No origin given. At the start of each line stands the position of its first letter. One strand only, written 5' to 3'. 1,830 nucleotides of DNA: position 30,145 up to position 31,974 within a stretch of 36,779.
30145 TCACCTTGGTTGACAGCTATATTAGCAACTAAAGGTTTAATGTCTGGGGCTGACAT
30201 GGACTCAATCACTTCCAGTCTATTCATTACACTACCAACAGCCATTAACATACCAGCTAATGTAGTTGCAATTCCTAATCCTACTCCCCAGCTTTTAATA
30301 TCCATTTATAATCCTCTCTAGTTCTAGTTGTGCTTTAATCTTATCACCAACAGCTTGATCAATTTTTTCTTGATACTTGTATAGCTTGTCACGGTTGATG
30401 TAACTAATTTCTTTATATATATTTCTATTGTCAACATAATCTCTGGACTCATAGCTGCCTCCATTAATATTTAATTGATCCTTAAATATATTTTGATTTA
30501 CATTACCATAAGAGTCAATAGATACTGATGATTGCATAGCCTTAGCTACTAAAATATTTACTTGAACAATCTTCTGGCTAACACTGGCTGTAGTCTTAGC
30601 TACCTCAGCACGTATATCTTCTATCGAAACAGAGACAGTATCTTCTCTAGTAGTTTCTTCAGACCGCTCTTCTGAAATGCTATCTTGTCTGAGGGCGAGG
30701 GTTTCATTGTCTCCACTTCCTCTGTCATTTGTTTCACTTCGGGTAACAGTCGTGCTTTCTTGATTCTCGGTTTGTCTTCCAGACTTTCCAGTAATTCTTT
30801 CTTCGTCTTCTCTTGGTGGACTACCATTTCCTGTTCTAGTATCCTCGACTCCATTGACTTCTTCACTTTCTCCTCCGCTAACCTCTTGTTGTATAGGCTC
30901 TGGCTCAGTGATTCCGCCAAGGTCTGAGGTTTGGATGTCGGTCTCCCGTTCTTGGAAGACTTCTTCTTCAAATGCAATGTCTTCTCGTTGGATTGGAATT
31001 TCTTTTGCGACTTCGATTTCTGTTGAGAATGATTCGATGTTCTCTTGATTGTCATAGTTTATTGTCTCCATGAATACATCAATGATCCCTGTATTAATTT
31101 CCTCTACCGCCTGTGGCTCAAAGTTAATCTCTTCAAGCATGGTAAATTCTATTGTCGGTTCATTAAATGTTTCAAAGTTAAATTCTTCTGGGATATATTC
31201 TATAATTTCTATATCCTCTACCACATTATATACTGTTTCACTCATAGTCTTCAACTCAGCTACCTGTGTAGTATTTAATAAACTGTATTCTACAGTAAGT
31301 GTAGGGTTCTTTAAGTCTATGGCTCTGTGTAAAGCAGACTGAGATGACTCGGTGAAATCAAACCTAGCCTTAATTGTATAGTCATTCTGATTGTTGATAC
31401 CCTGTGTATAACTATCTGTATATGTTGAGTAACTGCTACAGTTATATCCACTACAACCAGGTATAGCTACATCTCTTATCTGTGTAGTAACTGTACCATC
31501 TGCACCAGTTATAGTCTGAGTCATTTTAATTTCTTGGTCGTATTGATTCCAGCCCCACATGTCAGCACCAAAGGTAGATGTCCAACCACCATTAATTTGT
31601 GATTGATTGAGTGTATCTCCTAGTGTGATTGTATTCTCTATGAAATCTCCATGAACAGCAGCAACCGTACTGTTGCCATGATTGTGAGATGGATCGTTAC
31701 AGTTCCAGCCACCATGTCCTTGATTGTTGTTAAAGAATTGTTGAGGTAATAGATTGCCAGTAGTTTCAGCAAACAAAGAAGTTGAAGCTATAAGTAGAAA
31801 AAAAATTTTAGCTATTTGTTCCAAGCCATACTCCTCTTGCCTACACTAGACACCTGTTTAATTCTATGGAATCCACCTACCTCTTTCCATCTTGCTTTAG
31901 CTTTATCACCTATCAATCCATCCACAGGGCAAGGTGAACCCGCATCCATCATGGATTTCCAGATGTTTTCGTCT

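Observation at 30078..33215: A six-gene envelope-directed cassette closes the late operon, and no endolysin is recognisable anywhere in the complete genome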

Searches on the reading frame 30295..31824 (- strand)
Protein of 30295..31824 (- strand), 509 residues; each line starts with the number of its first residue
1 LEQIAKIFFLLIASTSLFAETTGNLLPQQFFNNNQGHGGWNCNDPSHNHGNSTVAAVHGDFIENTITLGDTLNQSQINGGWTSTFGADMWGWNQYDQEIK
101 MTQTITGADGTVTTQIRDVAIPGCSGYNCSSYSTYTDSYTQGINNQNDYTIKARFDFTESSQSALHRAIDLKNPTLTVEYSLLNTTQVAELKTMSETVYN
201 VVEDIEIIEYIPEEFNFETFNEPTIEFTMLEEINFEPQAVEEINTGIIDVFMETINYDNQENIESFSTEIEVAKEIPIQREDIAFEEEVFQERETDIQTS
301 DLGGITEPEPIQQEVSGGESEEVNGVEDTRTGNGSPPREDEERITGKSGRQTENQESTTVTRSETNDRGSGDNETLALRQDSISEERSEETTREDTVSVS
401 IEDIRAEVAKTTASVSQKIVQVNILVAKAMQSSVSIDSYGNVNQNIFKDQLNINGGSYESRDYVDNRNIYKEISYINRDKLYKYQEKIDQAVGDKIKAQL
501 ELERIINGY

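Call 6: search_protein_families(library=pfam, proteins=[window:30295-31824:-], max_evalue=1)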
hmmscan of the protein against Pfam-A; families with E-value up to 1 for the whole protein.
window:30295-31824:- (509 aa): 2 families
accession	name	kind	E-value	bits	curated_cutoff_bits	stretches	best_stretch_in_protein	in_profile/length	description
PF05332.16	Vesi_VP2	-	0.025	15.1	27.7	1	404-459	52-108/113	Vesivirus VP2 protein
PF24966.2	Ig_TR130_2nd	-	0.079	14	23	1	255-289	5-39/95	TR130 second Ig-like domain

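Call 7: search_protein_families(library=phrogs, proteins=[window:30295-31824:-], max_evalue=1)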
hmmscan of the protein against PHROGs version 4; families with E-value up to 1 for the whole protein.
window:30295-31824:- (509 aa): 0 families

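Call 79: search_protein_families(library=ncbifam, proteins=[window:30295-31824:-], max_evalue=1)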
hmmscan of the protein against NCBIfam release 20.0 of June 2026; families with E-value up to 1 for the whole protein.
window:30295-31824:- (509 aa): 0 families

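Call 80: search_protein_families(library=padloc, proteins=[window:30295-31824:-], max_evalue=1)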
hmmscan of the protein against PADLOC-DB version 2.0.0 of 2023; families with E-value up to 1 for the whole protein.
window:30295-31824:- (509 aa): 0 families

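Call 83: search_protein_representatives(protein=window:30295-31824:-)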
Query: 509 residues. Proteins with E-value up to 0.001 (for the whole library): 142; up to 1e-10: 103; up to 1e-30: 26. The best 142 are listed.
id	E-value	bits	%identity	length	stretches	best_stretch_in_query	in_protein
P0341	6.7e-153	526.5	60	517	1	10-509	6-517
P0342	2.5e-136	471.9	51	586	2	7-412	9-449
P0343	3.4e-111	389.0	47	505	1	7-508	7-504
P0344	3.1e-102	359.5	45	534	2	7-386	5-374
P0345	2.2e-100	353.4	45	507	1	9-497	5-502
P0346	1.3e-98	347.5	43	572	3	8-264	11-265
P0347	3.1e-96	339.7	45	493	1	8-509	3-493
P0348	1.8e-93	330.6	45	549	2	7-371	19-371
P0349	2.3e-67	244.5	43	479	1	8-508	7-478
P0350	8.3e-65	236.1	41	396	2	101-379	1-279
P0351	1.7e-64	235.0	47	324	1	179-509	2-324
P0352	6.6e-64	233.1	37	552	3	6-115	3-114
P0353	8.7e-61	222.8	35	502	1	5-509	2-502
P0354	3.1e-60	221.0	43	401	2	21-242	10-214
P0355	2.5e-50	188.3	79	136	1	7-112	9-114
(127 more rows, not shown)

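Call 86: search_protein_families(library=pfam, alignment_id=A7, max_evalue=0.01)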
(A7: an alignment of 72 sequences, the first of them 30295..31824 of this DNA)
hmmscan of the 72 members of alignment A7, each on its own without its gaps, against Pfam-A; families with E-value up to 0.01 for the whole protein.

A. member 1, window:30295-31824:- (509 aa): 0 families

B. families by the number of members that match (of 72 scanned): 5 families
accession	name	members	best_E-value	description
PF10428.14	SOG2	1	0.00026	RAM signalling pathway protein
PF05055.17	DUF677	1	0.002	Protein of unknown function (DUF677)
PF16722.10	SAPIS-gp6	1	0.0023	Pathogenicity island protein gp6 in Staphylococcus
PF02018.23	CBM_4_9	1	0.0059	Carbohydrate binding domain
PF02724.19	CDC45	1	0.0066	CDC45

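Call 87: search_solved_structures(query=A7, max_evalue=1)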
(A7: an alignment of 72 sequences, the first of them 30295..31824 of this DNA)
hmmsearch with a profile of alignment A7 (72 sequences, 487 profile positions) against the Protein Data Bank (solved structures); distinct sequences matched with E-value up to 1: 8.
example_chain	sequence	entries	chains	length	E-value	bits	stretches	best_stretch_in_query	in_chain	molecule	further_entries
9qks_C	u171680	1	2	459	0.13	14.4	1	277-367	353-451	ESX secretion system protein YukC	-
9g25_A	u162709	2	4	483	0.14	14.3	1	285-374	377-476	H/ACA ribonucleoprotein complex subunit CBF5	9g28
7qpd_C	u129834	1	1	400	0.15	14.2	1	283-355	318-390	Calreticulin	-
8tzo_C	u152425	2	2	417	0.24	13.5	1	283-355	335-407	Calreticulin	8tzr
6eny_G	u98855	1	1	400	0.37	12.9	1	283-355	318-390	Calreticulin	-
5o60_O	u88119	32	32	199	0.57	12.3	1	276-350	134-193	50S ribosomal protein L17 | Large ribosomal subunit protein bL17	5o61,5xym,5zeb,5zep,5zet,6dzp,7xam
4v6u_Bk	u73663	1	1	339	0.89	11.7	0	246-334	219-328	Acidic ribosomal protein P0 homolog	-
23fu_L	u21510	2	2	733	0.99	11.5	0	271-384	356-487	Putative chromatin structure remodeling complex protein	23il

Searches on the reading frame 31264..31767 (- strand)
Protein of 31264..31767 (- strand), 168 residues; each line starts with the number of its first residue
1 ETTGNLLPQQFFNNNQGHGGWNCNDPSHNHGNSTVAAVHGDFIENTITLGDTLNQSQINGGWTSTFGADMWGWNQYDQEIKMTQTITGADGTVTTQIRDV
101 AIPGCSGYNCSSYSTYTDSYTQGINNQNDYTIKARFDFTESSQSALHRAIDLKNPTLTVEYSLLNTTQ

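Call 67: search_solved_structures(query=A5, max_evalue=10)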
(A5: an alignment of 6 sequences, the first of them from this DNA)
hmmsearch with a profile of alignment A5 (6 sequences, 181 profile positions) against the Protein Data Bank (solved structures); distinct sequences matched with E-value up to 10: 1.
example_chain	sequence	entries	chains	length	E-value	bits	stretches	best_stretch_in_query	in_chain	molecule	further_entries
8oh5_C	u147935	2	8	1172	1.3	12.1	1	104-143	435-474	Formate dehydrogenase-O, major subunit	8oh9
